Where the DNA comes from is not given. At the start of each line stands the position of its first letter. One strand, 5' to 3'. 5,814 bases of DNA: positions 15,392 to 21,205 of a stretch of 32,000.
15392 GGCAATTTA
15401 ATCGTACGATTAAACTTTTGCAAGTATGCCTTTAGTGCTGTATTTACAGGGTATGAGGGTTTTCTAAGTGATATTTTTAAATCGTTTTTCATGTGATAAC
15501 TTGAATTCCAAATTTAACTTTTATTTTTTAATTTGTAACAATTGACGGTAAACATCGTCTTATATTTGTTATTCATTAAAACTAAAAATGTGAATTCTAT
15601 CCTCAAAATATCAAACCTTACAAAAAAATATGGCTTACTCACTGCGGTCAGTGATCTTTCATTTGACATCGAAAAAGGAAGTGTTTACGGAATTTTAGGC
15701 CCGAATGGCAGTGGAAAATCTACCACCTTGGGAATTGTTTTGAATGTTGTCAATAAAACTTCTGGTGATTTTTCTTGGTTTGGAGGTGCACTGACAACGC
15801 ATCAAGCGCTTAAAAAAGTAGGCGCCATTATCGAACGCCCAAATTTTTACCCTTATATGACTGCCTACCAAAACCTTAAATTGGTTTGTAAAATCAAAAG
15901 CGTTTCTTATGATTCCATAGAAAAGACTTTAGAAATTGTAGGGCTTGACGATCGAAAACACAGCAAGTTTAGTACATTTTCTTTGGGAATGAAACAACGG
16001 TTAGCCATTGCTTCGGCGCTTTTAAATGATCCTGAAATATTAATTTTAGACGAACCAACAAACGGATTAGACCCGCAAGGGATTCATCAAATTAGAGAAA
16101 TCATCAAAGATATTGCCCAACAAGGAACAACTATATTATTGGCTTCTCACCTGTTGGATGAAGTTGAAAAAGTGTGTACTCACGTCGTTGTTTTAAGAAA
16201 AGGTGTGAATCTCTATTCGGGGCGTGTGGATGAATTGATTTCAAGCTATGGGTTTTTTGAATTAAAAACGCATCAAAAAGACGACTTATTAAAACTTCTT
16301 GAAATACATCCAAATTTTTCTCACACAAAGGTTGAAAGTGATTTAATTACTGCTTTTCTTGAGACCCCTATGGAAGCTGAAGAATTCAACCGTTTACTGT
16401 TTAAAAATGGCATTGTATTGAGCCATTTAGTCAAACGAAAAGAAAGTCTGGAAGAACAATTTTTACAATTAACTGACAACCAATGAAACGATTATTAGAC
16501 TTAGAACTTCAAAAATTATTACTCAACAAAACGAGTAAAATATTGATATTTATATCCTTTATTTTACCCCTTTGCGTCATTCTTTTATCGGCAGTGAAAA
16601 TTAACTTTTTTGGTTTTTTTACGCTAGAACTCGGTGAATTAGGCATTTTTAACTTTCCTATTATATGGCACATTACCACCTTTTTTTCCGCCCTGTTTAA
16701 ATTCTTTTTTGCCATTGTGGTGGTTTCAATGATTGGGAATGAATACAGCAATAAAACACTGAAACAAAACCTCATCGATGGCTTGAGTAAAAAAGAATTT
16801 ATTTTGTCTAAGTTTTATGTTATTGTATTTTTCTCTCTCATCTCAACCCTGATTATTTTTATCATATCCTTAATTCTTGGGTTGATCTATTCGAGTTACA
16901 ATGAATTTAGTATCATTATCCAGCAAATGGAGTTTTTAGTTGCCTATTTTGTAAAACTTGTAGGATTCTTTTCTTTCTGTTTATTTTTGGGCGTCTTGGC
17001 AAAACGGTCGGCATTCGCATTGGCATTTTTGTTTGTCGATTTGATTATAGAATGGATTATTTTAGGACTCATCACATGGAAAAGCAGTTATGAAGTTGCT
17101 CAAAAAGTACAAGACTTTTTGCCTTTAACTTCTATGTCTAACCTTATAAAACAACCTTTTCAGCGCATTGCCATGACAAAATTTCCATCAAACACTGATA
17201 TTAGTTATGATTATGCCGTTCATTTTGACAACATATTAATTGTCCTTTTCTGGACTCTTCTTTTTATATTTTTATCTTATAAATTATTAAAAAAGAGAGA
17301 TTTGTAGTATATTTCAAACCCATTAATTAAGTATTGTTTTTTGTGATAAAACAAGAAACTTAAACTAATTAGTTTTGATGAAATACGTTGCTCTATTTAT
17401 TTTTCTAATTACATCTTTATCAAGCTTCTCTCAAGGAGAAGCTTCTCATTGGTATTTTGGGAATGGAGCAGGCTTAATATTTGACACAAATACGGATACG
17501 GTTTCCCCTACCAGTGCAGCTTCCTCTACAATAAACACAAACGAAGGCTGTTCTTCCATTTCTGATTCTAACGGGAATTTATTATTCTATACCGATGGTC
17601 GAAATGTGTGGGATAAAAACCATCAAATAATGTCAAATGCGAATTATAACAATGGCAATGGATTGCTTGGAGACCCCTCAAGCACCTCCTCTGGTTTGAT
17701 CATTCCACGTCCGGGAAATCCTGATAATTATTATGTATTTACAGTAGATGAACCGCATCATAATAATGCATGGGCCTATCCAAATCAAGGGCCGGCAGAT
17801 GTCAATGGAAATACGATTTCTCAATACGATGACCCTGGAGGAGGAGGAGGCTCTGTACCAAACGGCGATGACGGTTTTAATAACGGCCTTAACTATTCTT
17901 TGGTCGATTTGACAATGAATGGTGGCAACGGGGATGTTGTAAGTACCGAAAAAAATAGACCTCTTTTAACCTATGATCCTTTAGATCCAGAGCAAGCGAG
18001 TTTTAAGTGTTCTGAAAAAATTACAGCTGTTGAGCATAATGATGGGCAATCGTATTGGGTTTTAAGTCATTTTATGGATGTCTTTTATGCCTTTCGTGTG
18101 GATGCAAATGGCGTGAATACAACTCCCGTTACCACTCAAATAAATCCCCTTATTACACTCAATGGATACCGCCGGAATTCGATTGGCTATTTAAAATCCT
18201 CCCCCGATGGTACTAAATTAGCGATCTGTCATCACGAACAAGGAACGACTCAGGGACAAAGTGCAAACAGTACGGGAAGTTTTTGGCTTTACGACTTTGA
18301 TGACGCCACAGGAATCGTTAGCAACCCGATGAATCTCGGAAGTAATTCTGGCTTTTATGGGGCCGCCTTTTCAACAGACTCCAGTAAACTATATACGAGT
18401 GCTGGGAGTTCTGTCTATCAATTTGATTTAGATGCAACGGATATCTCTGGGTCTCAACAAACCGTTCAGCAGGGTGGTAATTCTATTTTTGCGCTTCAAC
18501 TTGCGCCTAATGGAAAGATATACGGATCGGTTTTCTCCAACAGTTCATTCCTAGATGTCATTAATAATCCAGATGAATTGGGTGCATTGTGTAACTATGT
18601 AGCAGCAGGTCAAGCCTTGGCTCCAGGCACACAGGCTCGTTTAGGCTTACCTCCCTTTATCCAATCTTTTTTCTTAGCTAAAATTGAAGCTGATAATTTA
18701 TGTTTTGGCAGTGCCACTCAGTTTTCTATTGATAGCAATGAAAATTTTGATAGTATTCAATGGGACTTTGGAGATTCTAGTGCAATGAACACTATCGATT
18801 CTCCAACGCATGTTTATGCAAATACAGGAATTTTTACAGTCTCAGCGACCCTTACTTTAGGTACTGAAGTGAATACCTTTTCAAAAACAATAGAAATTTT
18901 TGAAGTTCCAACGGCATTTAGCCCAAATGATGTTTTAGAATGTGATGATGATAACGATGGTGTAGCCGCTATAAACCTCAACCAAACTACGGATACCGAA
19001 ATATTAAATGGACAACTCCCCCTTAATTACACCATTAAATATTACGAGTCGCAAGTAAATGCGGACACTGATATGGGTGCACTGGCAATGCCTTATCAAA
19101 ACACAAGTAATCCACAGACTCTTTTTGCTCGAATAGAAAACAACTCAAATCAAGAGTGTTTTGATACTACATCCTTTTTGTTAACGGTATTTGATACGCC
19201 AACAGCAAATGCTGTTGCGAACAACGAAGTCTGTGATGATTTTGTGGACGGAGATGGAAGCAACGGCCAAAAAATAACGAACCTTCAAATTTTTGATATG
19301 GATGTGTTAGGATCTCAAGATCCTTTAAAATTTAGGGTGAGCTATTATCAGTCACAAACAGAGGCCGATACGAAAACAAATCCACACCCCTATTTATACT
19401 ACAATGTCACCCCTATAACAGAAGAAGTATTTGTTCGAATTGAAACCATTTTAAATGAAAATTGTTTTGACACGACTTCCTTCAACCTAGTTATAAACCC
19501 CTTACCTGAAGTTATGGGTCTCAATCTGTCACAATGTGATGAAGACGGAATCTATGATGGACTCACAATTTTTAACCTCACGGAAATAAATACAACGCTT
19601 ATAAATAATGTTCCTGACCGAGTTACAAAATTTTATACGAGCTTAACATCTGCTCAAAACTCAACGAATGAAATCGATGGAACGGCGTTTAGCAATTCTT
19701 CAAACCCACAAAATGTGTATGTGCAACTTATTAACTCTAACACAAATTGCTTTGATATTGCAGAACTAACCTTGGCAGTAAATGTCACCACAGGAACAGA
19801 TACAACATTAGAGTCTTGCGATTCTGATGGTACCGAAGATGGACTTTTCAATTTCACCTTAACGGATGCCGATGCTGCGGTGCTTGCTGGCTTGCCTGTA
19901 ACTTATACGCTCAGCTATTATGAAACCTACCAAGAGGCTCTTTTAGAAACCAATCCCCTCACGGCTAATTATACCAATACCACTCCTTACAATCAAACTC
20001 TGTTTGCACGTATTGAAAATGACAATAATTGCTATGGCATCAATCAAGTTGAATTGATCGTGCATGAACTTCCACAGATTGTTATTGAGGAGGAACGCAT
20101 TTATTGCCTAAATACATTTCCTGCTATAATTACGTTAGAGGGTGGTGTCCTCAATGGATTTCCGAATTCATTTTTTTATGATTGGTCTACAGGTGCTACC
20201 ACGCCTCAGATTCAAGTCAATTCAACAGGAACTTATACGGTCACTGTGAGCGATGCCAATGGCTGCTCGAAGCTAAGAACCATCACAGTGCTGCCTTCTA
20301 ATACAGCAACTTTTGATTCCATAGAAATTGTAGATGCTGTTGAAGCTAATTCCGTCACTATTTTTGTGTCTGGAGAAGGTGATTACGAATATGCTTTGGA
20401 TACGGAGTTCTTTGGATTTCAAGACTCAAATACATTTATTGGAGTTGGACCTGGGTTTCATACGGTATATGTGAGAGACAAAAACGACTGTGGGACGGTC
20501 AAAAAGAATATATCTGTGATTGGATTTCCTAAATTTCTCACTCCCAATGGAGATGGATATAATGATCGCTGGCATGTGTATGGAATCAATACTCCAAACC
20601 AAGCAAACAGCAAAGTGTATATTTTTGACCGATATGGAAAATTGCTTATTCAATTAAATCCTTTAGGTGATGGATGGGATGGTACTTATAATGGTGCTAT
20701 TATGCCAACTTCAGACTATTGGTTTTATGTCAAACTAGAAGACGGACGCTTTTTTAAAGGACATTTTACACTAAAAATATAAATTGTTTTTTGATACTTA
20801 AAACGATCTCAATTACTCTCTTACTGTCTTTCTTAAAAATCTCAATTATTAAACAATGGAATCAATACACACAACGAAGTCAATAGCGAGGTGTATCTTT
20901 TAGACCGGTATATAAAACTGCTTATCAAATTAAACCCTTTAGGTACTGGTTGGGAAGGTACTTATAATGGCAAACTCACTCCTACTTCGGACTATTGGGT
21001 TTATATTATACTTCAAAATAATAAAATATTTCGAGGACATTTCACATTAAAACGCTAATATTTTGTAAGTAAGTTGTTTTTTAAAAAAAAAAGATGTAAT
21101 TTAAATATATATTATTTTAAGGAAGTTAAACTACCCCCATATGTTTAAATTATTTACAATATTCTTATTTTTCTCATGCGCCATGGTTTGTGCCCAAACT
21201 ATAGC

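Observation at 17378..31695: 14-kb array of T9SS type B cargo genes built from ~23 copies of one Cys-bracketed DxDxDG module that I cannot name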

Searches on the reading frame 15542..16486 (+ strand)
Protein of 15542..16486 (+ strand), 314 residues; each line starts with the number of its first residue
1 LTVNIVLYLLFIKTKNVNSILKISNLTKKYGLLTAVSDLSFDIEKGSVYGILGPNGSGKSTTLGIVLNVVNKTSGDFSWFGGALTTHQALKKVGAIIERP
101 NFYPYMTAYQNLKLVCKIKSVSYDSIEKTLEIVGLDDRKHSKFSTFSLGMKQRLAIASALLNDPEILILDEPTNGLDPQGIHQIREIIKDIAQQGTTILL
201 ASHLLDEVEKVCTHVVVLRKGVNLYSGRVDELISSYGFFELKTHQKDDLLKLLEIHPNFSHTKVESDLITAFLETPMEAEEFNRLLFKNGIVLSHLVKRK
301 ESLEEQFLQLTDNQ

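Call 48: search_protein_families(library=ncbifam, proteins=[window:15542-16486:+], max_evalue=0.00001)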
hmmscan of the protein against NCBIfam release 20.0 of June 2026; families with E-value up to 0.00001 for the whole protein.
window:15542-16486:+ (314 aa): 187 families (the best 25 are shown)
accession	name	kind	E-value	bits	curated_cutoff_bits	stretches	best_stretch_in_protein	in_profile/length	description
TIGR03740.1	galliderm_ABC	subfamily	2.8e-68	230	309.75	1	21-231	1-210/223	lantibiotic protection ABC transporter ATP-binding subunit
TIGR01188.1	drrA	subfamily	4.8e-52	177.1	312.45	1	28-311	1-301/302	daunorubicin resistance ABC transporter, ATP-binding protein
TIGR03522.1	GldA_ABC_ATP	equivalog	6.2e-51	173.6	402.6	1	21-311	3-301/301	gliding motility-associated ABC transporter ATP-binding subunit GldA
NF010060.0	PRK13537.1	equivalog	5.6e-49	166.7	521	1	17-312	12-309/314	nodulation factor ABC transporter ATP-binding protein NodI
NF010059.0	PRK13536.1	equivalog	6.1e-46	156.7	549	1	18-312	41-337/342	nodulation factor ABC transporter ATP-binding protein NodI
TIGR01288.1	nodI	equivalog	5.7e-43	147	424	1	21-312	5-298/303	nodulation factor ABC transporter ATP-binding protein NodI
NF047568.1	PSM_export_PmtC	equivalog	1.2e-41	143.1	375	1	22-310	2-284/290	phenol-soluble modulin export ABC transporter ATP-binding protein PmtC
TIGR03864.1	PQQ_ABC_ATP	hypoth_equivalog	5.3e-40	137.3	302.25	1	21-242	2-229/236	ABC transporter, ATP-binding subunit, PQQ-dependent alcohol dehydrogenase system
NF033858.1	ABC2_perm_RbbA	equivalog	1.4e-39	135.7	1050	1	17-240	263-492/909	ribosome-associated ATPase/putative transporter RbbA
TIGR04521.1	ECF_ATPase_2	equivalog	6.3e-36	123.9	330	1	34-254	19-254/279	energy-coupling factor transporter ATPase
TIGR04406.1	LPS_export_lptB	equivalog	5.2e-34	117.6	240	1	21-235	2-225/239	LPS export ABC transporter ATP-binding protein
TIGR03410.1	urea_trans_UrtE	equivalog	3.2e-33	115.1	285.8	1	21-232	1-219/230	urea ABC transporter ATP-binding subunit UrtE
TIGR02673.1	FtsE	equivalog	6.6e-33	114.2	264.85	1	20-221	1-213/214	cell division ATP-binding protein FtsE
TIGR03411.1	urea_trans_UrtD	equivalog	1e-32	113.7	304.1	1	20-232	2-229/242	urea ABC transporter ATP-binding protein UrtD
TIGR02314.1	ABC_MetN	equivalog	1.1e-32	113.5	499.7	1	12-234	2-230/343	methionine ABC transporter ATP-binding protein MetN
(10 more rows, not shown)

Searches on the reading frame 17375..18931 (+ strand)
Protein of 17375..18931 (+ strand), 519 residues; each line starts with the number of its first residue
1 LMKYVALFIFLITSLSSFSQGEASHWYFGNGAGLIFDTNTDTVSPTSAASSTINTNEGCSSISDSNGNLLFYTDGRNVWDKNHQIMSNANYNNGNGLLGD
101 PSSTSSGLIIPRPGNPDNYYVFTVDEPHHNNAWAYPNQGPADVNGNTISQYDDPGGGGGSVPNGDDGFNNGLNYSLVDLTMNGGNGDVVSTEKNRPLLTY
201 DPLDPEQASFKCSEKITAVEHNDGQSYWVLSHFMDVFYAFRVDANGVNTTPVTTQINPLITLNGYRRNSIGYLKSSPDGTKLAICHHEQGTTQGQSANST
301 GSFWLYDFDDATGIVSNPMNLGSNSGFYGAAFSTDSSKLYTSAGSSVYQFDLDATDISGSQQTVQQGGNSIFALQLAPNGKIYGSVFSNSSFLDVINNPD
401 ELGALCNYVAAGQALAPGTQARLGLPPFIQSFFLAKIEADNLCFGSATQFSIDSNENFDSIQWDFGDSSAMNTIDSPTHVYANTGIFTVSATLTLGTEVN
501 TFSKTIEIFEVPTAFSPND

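Call 16: search_protein_families(library=pfam, proteins=[window:17375-18931:+], max_evalue=10)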
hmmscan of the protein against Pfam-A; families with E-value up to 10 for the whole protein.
window:17375-18931:+ (519 aa): 5 families
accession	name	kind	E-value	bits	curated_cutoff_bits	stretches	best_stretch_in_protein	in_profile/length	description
PF18911.6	PKD_4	-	9.9e-09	35.6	27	1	448-508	24-83/85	PKD domain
PF00801.26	PKD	-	0.00034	21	23.5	1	460-496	31-68/80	PKD domain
PF11954.13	DUF3471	-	0.011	16.5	29.3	1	420-464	47-89/103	Domain of unknown function (DUF3471)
PF04191.18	PEMT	-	0.096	13.6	25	1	314-339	50-75/105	Phospholipid methyltransferase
PF04200.17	Lipoprotein_17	-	9.3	7.1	22.4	1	450-508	32-81/84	Lipoprotein associated domain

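Call 50: search_solved_structures(query=window:17375-18931:+, max_evalue=1)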
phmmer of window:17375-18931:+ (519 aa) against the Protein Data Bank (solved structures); distinct sequences matched with E-value up to 1: 13.
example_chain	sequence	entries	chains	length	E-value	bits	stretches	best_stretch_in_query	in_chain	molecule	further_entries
9lrk_A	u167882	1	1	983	8e-08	34.4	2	453-493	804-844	Collagenase ColH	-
9lqj_A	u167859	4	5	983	8e-08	34.4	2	453-493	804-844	Collagenase ColH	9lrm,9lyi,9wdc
4jgu_A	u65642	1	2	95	0.00039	22.3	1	452-493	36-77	ColH protein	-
4u7k_A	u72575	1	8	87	0.0018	20.1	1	440-499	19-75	ColH protein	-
4u6t_A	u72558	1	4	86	0.0018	20.1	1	440-499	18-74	ColH protein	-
4h3o_A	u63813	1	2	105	0.015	17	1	37-91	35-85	Lectin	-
1kj1_A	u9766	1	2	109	0.018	16.8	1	47-91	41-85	lectin I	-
1bwu_A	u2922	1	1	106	0.031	16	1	47-91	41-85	PROTEIN (AGGLUTININ)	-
1kj1_D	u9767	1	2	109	0.032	16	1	49-91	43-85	lectin II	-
1bwu_P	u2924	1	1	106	0.054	15.2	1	47-91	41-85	PROTEIN (AGGLUTININ)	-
1bwu_Q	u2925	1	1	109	0.18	13.5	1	48-91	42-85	PROTEIN (AGGLUTININ)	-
1b4r_A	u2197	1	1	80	0.18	13.5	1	444-498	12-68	PROTEIN (PKD1_HUMAN)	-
1bwu_D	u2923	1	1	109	0.19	13.4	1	48-91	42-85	PROTEIN (AGGLUTININ)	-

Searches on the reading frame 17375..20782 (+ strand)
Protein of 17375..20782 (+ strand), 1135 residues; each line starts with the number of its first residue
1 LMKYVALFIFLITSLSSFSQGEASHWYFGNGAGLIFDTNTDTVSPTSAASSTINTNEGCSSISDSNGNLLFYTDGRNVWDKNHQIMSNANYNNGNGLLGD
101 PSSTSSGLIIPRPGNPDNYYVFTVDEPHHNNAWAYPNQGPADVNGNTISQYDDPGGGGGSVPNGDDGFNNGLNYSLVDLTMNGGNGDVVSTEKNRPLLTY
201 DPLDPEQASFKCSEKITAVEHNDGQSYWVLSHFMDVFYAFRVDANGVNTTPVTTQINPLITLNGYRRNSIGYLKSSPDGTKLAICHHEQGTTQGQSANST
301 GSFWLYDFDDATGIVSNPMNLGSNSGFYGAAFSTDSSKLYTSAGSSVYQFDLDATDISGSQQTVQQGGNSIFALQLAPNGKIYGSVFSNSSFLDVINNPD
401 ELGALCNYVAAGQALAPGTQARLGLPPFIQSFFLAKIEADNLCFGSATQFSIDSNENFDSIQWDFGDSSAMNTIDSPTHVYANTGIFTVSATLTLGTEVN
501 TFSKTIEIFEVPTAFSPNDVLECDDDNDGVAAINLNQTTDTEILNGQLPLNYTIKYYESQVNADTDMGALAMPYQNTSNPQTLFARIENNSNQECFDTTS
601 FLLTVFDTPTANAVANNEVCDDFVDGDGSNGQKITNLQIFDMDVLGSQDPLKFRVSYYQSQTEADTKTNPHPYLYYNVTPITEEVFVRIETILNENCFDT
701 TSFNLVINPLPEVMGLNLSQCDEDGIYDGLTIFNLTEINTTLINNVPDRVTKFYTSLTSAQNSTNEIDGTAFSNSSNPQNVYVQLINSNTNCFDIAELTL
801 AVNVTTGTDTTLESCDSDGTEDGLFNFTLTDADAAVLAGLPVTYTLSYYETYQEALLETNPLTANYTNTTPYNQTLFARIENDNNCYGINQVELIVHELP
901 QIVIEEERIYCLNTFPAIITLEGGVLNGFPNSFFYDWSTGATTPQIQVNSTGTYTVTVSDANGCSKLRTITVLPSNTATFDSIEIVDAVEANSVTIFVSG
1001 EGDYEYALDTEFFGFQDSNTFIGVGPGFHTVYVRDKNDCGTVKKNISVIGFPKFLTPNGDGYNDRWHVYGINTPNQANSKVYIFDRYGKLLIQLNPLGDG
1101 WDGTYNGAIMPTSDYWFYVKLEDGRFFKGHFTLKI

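Call 4: search_protein_families(library=pfam, proteins=[window:17375-20782:+], max_evalue=0.1)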
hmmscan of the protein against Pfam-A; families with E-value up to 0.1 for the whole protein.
window:17375-20782:+ (1135 aa): 5 families
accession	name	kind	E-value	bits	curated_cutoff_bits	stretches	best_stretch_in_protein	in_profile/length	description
PF13585.12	CHU_C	-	1.8e-12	47.7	27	1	1051-1123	3-74/86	CHU_C Type IX secretion signal domain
PF18911.6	PKD_4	-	3.5e-09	37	27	1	448-508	24-83/85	PKD domain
PF00801.26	PKD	-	3.9e-05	24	23.5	1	460-496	31-68/80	PKD domain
PF15414.12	DUF4621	-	0.046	13.1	27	1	717-795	75-153/329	Protein of unknown function (DUF4621)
PF11954.13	DUF3471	-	0.085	13.7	29.3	0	420-464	47-89/103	Domain of unknown function (DUF3471)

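Call 5: search_protein_families(library=ncbifam, proteins=[window:17375-20782:+], max_evalue=0.1)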
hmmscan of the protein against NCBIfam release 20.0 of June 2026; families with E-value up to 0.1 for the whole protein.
window:17375-20782:+ (1135 aa): 1 family
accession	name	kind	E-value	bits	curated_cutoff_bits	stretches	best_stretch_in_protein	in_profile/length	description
TIGR04131.1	Bac_Flav_CTERM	domain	7.5e-33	112.5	35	1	1049-1134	1-84/85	T9SS type B sorting domain-containing protein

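Call 19: find_encoding_contigs(protein=window:17378-20782:+, flank=10000, max_places=4)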
Protein window:17378-20782:+ (1134 aa): no gene with exactly this product is on record in the collection.

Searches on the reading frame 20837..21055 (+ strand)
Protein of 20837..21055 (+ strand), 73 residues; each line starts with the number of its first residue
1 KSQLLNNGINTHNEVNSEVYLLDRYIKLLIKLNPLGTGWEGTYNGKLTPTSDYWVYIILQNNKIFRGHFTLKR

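Call 74: search_protein_families(library=ncbifam, proteins=[window:20837-21055:+], max_evalue=1)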
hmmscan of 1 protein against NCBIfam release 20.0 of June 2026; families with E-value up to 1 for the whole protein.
window:20837-21055:+ (73 aa): 1 family
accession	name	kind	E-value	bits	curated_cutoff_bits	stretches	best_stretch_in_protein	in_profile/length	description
TIGR04131.1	Bac_Flav_CTERM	domain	8e-18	64.4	35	1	10-73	22-85/85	T9SS type B sorting domain-containing protein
